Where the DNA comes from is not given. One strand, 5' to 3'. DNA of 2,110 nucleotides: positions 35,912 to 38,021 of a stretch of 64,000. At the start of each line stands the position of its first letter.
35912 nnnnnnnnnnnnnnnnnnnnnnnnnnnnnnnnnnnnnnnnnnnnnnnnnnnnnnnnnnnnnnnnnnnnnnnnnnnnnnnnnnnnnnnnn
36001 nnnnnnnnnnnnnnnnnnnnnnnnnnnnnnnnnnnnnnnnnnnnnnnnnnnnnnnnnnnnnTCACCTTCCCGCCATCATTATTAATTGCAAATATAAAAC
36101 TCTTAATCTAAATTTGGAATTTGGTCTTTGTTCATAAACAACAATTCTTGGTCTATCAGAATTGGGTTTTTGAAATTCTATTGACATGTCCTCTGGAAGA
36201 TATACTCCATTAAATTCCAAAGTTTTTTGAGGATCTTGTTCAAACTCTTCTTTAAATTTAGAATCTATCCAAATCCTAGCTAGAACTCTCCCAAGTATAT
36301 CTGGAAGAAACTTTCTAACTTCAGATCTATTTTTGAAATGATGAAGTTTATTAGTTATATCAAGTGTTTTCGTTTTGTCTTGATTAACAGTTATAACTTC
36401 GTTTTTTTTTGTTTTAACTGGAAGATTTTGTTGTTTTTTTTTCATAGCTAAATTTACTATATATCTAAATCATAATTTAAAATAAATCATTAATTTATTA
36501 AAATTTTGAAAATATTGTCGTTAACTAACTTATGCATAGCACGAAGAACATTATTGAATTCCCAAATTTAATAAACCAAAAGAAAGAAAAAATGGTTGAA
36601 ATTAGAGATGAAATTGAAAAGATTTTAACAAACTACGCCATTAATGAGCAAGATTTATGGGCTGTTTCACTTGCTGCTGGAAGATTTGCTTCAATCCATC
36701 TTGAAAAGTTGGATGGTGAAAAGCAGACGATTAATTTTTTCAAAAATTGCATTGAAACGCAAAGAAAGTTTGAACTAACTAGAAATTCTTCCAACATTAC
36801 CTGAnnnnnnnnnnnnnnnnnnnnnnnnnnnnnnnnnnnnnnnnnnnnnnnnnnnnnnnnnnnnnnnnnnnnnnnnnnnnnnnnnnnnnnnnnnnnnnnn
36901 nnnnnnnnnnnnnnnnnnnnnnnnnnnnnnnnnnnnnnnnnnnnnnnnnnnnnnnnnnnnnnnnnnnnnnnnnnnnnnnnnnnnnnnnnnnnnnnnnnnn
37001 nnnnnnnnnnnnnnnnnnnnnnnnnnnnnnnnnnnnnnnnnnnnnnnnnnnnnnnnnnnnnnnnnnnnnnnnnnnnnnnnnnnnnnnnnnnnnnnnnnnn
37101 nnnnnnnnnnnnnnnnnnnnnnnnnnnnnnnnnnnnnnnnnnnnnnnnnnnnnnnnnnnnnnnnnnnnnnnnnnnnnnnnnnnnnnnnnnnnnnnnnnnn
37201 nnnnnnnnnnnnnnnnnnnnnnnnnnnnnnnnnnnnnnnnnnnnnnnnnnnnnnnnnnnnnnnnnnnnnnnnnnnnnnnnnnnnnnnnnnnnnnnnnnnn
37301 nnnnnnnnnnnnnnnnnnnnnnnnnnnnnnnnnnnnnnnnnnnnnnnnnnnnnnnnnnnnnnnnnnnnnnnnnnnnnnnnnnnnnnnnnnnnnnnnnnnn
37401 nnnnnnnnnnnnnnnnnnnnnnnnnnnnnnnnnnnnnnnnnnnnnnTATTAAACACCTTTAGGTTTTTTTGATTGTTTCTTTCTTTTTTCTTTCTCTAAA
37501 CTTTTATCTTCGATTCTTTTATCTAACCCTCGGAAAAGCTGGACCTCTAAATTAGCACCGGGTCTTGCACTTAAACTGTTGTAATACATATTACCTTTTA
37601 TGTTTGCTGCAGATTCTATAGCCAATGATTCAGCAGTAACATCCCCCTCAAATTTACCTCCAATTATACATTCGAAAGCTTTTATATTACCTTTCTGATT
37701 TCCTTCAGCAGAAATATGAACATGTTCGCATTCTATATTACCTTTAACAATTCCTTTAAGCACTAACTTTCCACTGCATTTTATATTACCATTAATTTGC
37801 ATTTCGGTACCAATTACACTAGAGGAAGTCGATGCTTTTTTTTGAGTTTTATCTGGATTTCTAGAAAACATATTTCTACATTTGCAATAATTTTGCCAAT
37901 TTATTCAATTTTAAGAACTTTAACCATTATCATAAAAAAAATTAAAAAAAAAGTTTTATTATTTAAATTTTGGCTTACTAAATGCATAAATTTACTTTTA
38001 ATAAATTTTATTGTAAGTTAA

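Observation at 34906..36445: Orphan NHLP-like leader-domain protein co-oriented with secreted Sel1-repeat and small Cys proteins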

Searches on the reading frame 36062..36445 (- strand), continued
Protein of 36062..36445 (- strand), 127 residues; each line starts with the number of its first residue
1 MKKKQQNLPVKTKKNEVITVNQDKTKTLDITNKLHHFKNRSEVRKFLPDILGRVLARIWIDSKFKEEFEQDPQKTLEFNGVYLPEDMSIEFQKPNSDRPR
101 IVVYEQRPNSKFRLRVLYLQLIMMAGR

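Call 81: find_encoding_contigs(protein=P0441, flank=9000, max_places=1)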
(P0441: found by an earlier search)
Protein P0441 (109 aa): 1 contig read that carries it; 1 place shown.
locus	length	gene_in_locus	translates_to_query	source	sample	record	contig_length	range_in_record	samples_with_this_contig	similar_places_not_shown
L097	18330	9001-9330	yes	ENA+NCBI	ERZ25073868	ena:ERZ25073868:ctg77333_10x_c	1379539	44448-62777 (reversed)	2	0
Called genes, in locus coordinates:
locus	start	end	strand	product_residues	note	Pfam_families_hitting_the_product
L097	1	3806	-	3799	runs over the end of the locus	-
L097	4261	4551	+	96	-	PF00166:Cpn10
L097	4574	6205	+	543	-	PF00118:Cpn60_TCP1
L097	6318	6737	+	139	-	-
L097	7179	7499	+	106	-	PF00034:Cytochrom_C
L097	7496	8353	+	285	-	PF01075:Glyco_transf_9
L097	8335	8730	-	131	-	PF19662:DUF6165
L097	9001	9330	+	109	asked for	-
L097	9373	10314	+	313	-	PF09335:VTT_dom (weak), PF02600:DsbB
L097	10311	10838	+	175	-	PF03232:COQ7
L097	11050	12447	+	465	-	PF00206:Lyase_1, PF14698:ASL_C2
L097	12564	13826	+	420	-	PF00278:Orn_DAP_Arg_deC, PF01168:Ala_racemase_N, PF02784:Orn_Arg_deC_N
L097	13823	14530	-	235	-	-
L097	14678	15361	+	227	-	PF00005:ABC_tran, PF13304:AAA_21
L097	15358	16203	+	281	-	-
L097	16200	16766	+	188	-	PF02698:DUF218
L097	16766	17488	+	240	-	PF01553:Acyltransferase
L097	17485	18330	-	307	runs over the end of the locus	PF03446:NAD_binding_2, PF03807:F420_oxidored, PF02153:PDH_N, PF20463:PDH_C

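Call 82: find_encoding_contigs(protein=P0263, flank=9000, max_places=1)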
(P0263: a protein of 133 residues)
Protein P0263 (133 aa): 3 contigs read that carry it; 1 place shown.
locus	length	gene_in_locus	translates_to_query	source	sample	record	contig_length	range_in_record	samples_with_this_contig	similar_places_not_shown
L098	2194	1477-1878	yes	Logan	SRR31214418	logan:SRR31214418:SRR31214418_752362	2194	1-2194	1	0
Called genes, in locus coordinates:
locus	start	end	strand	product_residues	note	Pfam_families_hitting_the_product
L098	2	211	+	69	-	?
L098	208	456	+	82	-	-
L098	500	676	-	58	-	-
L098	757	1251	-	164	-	-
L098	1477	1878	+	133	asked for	-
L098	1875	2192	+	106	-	?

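Call 83: find_encoding_contigs(protein=P0323, flank=9000, max_places=1)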
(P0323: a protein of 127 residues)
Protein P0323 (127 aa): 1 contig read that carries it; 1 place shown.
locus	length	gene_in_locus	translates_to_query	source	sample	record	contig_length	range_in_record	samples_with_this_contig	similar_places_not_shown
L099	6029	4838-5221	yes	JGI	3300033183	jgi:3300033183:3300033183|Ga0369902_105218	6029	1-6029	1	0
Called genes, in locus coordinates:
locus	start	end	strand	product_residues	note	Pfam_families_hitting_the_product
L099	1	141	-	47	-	PF00009:GTP_EFTU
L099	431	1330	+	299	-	PF08032:SpoU_sub_bind (faint), PF00588:SpoU_methylase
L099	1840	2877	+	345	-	PF06089:Asparaginase_II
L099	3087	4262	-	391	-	PF05426:Alginate_lyase (faint)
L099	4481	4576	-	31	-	-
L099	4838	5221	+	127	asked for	-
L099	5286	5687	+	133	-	-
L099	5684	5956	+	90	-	-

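Call 84: find_encoding_contigs(protein=P0275, flank=9000, max_places=1)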
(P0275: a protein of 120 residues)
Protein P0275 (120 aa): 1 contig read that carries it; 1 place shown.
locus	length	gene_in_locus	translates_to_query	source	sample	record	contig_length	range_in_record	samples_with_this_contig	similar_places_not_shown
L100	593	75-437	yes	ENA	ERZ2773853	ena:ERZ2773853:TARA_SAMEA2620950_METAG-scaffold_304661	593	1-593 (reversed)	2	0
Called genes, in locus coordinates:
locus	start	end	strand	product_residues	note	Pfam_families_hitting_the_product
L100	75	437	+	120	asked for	-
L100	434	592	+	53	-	?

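Call 88: search_protein_families(library=pfam, proteins=[L098:757-1251:-, L071:4973-5470:-, L071:6785-7189:-, L071:3311-3790:+, L071:4341-4649:+, L030:4612-5022:+], max_evalue=1)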
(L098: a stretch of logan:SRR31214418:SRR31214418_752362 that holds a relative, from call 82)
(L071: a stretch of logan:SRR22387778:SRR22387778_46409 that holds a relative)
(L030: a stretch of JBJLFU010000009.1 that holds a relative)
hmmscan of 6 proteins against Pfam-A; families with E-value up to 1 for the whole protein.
L098:757-1251:- (164 aa): 2 families
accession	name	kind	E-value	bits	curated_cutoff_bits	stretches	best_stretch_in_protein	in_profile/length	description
PF03748.19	FliL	-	0.00015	22.7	24.6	1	60-162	4-101/103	Flagellar basal body-associated protein FliL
PF04834.18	Adeno_E3_14_5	-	0.14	13.1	28.7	1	8-54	32-78/100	Early E3 14.5 kDa protein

L071:4973-5470:- (165 aa): 1 family
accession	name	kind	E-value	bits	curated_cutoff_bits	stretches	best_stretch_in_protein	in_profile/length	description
PF03748.19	FliL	-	0.15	13.1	24.6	1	59-163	2-103/103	Flagellar basal body-associated protein FliL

L071:6785-7189:- (134 aa): 5 families
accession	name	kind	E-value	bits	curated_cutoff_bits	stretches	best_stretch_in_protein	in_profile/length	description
PF10975.14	DUF2802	-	0.00075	20.1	33.5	1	73-126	22-61/68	Protein of unknown function (DUF2802)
PF20570.3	DUF6779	-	0.0026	18.8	28.1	1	17-105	15-104/108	Domain of unknown function (DUF6779)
PF22943.2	HTH_68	-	0.027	14.5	27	1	96-121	5-30/45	Putative helix-turn-helix domain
PF03136.20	Pup_ligase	-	0.11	11.9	25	1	65-107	321-363/441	Pup-ligase protein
PF00196.25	GerE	-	0.14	12.2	23.5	0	103-127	12-36/57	Bacterial regulatory proteins, luxR family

L071:3311-3790:+ (159 aa): 0 families

L071:4341-4649:+ (102 aa): 1 family
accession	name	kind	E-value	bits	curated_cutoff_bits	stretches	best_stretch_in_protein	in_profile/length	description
PF01213.24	CAP_N-CM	-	0.17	12.7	19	1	22-30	5-13/43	CAP N-terminal conserved motif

L030:4612-5022:+ (137 aa): 0 families

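Call 92: fold_search(model_id=the predicted structure, library=viral)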
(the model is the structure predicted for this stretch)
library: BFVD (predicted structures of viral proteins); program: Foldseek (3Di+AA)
matches with E <= 10: 736; with E <= 0.001: 2
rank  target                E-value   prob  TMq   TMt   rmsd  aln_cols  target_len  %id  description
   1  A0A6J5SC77            9.1e-08  1.00  0.61  0.63   2.5        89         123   38  Uncharacterized protein [uncultured Caudovirales phage]
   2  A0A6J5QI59            3.9e-07  1.00  0.59  0.60   2.7        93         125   39  Uncharacterized protein [uncultured Caudovirales phage]
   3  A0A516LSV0            2.2e-01  0.14  0.20  0.27  14.5        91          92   21  (no name in the UniProt tables at hand)
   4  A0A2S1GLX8            2.5e-01  0.63  0.40  0.45   4.4        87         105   14  DUF7355 domain-containing protein [Erwinia phage Cronus]
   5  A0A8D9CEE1            3.2e-01  0.51  0.25  0.24   6.2        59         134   12  Uncharacterized protein [uncultured marine phage]
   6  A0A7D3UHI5            3.7e-01  0.06  0.17  0.10  14.6       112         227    8  (no name in the UniProt tables at hand)
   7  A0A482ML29            4.2e-01  0.30  0.27  0.31   7.0        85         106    9  Uncharacterized protein [Burkholderia phage BcepSauron]
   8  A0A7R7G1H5            4.4e-01  0.16  0.21  0.07  13.3        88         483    9  (no name in the UniProt tables at hand)
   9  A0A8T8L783            5.0e-01  0.30  0.28  0.41   4.6        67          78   13  (no name in the UniProt tables at hand)
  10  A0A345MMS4            5.0e-01  0.09  0.18  0.13  17.4        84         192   12  (no name in the UniProt tables at hand)
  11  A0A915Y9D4            5.4e-01  0.30  0.20  0.36   4.0        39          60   20  (no name in the UniProt tables at hand)
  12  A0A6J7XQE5            5.7e-01  0.57  0.25  0.46   4.7        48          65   10  Uncharacterized protein [uncultured Caudovirales phage]
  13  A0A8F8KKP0            5.7e-01  0.41  0.21  0.28   4.8        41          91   20  DUF3375 domain-containing protein [Clandestinovirus]
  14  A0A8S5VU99            5.7e-01  0.21  0.26  0.27   6.8        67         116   12  Uncharacterized protein [Ackermannviridae sp.]
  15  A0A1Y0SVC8            5.7e-01  0.08  0.17  0.11  15.4        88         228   11  Uncharacterized protein [Pseudomonas phage Noxifer]
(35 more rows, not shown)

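Call 101: find_related_loci(query=A11, collection=metagenome_contigs, flank=9000)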
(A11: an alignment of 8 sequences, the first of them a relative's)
Query A11 (117 aa) in metagenome_contigs; peptide patterns used: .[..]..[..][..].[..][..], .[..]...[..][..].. (x = any residue, [..] = any of these).
600 stretches matched a pattern (row limit reached: there are more); 212 encode a relative of the query (tblastn E <= 1e-3); the best 80 are kept; 80 distinct loci.
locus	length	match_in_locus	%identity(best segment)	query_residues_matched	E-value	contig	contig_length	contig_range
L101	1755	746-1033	88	19-117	2e-53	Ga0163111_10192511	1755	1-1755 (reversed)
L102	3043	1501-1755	96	33-117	2e-51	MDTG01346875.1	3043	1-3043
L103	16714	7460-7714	85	33-117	5e-46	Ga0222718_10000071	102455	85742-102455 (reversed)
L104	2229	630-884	84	33-117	1e-45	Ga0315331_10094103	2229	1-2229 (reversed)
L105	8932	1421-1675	82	33-117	5e-45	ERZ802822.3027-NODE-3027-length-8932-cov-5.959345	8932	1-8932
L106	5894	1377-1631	80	33-117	5e-45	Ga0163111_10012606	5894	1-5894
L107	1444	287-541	80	33-117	1e-45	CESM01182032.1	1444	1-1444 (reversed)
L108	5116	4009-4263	81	33-117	1e-44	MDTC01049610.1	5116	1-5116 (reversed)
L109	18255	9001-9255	81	33-117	4e-44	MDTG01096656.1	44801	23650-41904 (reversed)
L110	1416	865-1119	84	33-117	2e-45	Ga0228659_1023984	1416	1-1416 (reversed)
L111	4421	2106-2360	81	33-117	4e-44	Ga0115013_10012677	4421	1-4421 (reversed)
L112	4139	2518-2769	82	34-117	2e-44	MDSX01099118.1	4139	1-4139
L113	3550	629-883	80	33-117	2e-43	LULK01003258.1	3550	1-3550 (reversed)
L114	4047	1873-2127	80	33-117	2e-43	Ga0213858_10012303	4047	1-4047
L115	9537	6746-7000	80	33-117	2e-43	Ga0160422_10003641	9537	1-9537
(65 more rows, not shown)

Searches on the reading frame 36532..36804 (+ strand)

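Call 3: search_protein_families(library=ncbifam, proteins=[window:36532-36804:+], max_evalue=10)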
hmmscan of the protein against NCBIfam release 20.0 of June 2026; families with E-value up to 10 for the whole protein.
window:36532-36804:+ (90 aa): 0 families

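Call 4: search_protein_families(library=pfam, proteins=[window:36532-36804:+], max_evalue=10)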
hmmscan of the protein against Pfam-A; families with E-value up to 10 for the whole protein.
window:36532-36804:+ (90 aa): 2 families
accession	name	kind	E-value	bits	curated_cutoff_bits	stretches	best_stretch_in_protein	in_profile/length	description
PF24892.1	UTP6_C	-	0.045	14.1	27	1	15-43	205-233/261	U3 small nucleolar RNA-associated protein 6 C-terminal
PF14641.11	HTH_44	-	0.055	14.4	35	1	5-61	49-104/117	Helix-turn-helix DNA-binding domain of SPT6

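Call 88: search_protein_families(library=pfam, proteins=[window:36532-36804:+], max_evalue=1)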
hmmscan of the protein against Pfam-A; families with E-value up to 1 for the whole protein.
window:36532-36804:+ (90 aa): 2 families
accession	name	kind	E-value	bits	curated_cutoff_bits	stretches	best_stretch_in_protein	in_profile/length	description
PF24892.1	UTP6_C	-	0.045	14.1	27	1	15-43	205-233/261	U3 small nucleolar RNA-associated protein 6 C-terminal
PF14641.11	HTH_44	-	0.055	14.4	35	1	5-61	49-104/117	Helix-turn-helix DNA-binding domain of SPT6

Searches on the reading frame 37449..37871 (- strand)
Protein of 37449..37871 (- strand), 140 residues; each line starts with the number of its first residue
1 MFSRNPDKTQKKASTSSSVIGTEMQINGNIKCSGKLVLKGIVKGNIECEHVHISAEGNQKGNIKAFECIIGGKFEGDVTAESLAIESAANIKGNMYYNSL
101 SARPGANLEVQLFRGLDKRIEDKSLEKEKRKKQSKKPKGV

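Call 3: search_protein_families(library=ncbifam, proteins=[window:37449-37871:-], max_evalue=10)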
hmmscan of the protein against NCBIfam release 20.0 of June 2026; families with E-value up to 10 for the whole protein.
window:37449-37871:- (140 aa): 1 family
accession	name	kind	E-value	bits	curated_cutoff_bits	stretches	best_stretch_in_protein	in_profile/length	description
NF004613.0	PRK05945.1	equivalog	0.11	11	824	1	19-101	351-431/575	succinate dehydrogenase/fumarate reductase flavoprotein subunit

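Call 4: search_protein_families(library=pfam, proteins=[window:37449-37871:-], max_evalue=10)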
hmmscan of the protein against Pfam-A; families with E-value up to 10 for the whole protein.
window:37449-37871:- (140 aa): 1 family
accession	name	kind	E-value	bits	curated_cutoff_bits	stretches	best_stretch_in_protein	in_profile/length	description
PF04519.19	Bactofilin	-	2.6e-21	76.2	27.9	1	18-111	1-96/98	Polymer-forming cytoskeletal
